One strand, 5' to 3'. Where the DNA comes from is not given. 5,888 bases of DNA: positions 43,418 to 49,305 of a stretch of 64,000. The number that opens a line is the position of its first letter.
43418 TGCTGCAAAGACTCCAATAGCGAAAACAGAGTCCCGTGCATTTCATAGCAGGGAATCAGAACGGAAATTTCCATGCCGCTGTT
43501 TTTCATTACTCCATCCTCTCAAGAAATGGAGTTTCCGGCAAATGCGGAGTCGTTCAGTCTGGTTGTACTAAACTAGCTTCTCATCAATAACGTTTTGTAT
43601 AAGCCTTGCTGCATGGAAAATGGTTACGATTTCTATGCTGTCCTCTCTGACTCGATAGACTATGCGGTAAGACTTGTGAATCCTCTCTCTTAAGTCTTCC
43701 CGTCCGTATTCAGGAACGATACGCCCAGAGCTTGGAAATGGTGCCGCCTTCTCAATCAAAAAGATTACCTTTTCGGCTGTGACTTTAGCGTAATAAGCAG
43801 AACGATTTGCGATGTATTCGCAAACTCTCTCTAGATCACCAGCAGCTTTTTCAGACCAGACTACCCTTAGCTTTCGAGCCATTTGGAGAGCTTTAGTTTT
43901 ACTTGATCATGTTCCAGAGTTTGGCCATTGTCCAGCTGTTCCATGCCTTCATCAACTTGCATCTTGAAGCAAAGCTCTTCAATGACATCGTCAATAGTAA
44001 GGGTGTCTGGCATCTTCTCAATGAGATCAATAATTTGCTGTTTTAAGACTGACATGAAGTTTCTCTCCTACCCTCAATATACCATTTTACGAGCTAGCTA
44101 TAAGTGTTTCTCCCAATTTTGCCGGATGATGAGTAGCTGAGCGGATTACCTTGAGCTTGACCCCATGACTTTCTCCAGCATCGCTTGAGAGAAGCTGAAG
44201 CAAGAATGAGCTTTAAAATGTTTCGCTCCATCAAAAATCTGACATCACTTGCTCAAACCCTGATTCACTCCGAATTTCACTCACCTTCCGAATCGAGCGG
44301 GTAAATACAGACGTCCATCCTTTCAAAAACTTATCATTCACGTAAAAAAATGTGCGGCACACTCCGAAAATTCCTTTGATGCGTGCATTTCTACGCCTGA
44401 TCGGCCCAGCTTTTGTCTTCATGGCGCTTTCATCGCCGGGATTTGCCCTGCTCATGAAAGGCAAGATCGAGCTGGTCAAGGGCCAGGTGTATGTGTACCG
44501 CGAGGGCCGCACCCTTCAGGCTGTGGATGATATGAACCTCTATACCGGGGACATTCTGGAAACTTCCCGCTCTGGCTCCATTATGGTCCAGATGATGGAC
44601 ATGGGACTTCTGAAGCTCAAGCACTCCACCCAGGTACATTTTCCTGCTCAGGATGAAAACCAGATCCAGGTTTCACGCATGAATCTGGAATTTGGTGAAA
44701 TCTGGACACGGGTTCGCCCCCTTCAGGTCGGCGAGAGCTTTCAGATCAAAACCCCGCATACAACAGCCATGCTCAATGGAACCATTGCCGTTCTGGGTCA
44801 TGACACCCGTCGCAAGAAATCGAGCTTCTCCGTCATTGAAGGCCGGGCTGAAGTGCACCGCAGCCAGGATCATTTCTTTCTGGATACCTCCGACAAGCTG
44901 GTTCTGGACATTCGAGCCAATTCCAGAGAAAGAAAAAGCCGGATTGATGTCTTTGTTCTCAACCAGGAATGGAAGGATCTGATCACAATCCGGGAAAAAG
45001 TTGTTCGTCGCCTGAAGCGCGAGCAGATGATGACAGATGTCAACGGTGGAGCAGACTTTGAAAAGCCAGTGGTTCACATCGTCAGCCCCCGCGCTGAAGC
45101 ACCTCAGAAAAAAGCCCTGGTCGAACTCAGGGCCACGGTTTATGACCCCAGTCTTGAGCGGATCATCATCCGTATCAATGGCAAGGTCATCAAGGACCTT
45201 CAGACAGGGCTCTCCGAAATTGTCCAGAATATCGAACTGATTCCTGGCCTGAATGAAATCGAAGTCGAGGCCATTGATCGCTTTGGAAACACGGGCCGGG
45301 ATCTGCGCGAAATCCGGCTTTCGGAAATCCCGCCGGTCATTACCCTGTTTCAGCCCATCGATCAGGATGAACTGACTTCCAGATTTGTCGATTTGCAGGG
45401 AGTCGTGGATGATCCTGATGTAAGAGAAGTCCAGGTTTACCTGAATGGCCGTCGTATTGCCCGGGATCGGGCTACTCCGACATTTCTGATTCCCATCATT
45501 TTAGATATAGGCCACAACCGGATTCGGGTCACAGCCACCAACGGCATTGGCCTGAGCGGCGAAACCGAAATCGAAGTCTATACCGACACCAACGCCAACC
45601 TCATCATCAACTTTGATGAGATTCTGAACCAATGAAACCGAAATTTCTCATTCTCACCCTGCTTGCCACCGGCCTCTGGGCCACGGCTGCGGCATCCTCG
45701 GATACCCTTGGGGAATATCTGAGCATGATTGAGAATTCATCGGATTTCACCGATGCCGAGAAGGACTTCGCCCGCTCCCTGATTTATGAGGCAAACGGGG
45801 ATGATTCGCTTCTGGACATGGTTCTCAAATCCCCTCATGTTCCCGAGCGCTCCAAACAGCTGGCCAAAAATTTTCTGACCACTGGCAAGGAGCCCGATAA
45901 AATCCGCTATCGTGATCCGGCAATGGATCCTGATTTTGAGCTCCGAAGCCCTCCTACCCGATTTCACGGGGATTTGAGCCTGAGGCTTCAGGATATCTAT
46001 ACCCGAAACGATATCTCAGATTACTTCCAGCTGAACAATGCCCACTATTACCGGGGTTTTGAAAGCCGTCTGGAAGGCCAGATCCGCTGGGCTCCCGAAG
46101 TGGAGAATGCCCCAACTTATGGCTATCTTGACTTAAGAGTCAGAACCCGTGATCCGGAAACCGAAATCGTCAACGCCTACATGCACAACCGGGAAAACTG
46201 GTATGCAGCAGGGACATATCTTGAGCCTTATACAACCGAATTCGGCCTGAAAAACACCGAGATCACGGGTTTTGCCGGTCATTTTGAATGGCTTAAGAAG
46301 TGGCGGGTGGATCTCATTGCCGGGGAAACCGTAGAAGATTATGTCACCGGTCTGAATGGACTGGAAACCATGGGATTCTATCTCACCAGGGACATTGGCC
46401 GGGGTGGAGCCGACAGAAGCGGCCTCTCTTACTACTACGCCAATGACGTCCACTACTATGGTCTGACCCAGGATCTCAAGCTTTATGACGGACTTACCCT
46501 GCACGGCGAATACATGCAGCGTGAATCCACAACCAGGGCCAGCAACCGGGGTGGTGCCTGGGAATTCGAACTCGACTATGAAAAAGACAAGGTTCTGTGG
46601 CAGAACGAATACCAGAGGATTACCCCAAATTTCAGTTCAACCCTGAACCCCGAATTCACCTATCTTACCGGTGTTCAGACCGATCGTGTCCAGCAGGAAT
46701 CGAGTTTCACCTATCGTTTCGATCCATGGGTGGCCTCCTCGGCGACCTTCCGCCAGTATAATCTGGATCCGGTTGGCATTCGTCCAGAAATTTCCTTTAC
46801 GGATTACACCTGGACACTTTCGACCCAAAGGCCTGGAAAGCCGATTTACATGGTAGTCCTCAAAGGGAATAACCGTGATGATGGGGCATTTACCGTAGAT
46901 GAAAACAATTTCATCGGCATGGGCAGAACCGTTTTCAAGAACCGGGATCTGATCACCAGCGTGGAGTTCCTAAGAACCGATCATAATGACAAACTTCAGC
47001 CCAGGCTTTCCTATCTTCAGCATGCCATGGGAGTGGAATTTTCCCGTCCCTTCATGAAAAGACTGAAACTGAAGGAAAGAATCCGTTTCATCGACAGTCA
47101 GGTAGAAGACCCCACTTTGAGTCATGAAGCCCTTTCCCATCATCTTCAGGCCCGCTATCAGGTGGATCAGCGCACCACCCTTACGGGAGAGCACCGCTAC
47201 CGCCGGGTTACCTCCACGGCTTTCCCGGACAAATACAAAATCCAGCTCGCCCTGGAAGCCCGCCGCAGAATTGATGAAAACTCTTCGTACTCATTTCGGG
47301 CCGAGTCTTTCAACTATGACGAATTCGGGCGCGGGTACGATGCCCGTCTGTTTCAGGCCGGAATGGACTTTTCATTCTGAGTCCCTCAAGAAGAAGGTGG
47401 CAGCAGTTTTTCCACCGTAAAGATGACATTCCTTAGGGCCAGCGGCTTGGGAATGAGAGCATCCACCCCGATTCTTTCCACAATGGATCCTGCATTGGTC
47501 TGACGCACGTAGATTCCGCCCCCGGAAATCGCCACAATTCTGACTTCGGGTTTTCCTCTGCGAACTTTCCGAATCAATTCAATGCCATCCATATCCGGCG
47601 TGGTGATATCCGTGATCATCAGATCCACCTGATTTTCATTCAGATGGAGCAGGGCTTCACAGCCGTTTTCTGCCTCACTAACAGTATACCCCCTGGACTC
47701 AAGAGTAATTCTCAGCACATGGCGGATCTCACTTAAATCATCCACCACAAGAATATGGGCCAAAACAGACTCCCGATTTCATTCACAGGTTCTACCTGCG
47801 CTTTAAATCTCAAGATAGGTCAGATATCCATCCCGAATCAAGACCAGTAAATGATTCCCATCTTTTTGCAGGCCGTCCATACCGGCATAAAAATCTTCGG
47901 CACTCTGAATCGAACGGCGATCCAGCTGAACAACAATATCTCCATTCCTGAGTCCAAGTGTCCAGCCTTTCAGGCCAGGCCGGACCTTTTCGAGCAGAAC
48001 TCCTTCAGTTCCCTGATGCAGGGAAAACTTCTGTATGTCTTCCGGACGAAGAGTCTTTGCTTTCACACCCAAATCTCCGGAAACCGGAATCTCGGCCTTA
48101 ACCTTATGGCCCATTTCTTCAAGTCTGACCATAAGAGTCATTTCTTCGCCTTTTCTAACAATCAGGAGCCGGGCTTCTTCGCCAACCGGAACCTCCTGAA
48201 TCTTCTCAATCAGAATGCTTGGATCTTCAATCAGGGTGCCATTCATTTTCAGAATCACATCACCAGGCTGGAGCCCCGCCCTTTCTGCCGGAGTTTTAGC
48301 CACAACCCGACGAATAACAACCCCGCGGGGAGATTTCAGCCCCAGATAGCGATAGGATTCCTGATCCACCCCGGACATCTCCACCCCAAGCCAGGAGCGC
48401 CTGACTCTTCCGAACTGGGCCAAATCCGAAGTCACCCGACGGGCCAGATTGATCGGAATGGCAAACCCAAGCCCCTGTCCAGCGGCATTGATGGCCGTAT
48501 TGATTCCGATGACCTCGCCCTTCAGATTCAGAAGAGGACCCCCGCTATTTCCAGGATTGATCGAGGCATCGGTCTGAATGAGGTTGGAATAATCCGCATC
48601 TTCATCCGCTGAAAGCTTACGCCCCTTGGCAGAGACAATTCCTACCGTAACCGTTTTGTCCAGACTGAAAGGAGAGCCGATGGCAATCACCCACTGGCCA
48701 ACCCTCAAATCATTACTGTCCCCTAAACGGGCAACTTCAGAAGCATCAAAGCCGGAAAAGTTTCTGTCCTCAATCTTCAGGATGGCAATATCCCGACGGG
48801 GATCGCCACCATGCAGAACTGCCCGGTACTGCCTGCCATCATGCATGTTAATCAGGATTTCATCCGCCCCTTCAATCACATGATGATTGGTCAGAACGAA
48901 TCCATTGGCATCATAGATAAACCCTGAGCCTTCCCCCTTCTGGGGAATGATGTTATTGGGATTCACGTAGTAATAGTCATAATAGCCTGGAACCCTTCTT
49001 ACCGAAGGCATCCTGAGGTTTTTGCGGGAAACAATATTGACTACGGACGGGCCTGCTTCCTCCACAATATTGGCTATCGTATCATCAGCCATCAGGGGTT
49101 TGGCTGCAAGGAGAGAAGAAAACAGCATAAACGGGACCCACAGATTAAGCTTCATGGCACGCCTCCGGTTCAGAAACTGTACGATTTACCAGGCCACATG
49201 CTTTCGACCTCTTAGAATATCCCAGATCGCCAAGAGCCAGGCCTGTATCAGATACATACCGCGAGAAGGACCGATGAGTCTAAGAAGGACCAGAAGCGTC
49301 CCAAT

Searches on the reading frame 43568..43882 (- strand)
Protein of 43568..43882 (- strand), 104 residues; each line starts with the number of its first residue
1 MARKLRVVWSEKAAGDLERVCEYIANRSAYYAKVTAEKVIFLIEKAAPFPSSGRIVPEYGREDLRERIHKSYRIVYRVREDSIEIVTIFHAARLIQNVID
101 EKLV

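Call 15: search_protein_families(library=pfam, proteins=[window:43568-43882:-], max_evalue=0.001)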
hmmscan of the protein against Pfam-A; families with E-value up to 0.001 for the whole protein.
window:43568-43882:- (104 aa): 1 family
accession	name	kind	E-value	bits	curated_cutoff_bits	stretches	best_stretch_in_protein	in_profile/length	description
PF05016.21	ParE_toxin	-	1.5e-15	57.9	23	1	7-94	1-88/89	ParE toxin of type II toxin-antitoxin system, parDE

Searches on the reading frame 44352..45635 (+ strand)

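Call 15: search_protein_families(library=pfam, proteins=[window:44352-45635:+], max_evalue=0.001)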
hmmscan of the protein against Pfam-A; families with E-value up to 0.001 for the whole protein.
window:44352-45635:+ (427 aa): 3 families
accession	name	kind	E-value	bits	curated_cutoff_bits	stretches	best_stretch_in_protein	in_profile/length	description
PF09136.16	Glucodextran_B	-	2.6e-12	46.9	27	2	328-410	1-80/83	Glucodextranase, domain B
PF04773.18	FecR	-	2e-10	41.4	24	1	69-166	3-96/97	FecR protein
PF17957.7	Big_7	-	5.6e-07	30.6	24.1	0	328-376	1-51/70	Bacterial Ig domain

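Call 34: search_protein_families(library=padloc, proteins=[window:44352-45635:+], max_evalue=0.001)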
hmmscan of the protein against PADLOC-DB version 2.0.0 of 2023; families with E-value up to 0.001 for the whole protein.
window:44352-45635:+ (427 aa): 0 families

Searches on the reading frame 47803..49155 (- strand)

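Call 15: search_protein_families(library=pfam, proteins=[window:47803-49155:-], max_evalue=0.001)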
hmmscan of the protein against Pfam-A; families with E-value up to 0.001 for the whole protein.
window:47803-49155:- (450 aa): 6 families
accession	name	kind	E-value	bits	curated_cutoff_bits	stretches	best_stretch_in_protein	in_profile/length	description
PF13365.12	Trypsin_2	-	8e-33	114.6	27.6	1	76-218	1-144/144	Trypsin-like peptidase domain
PF00089.32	Trypsin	-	7.6e-20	72.1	20.6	1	77-236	28-214/220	Trypsin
PF17820.7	PDZ_6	-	6e-17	61.6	27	1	280-334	1-54/54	PDZ domain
PF13180.12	PDZ_2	-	1.3e-16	61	27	1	256-344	3-79/80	PDZ domain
PF00595.29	PDZ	-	4.5e-12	46.6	23.2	1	250-311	6-59/81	PDZ domain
PF10459.15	Peptidase_S46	-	6.7e-05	22.2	22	0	195-244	626-675/698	Peptidase S46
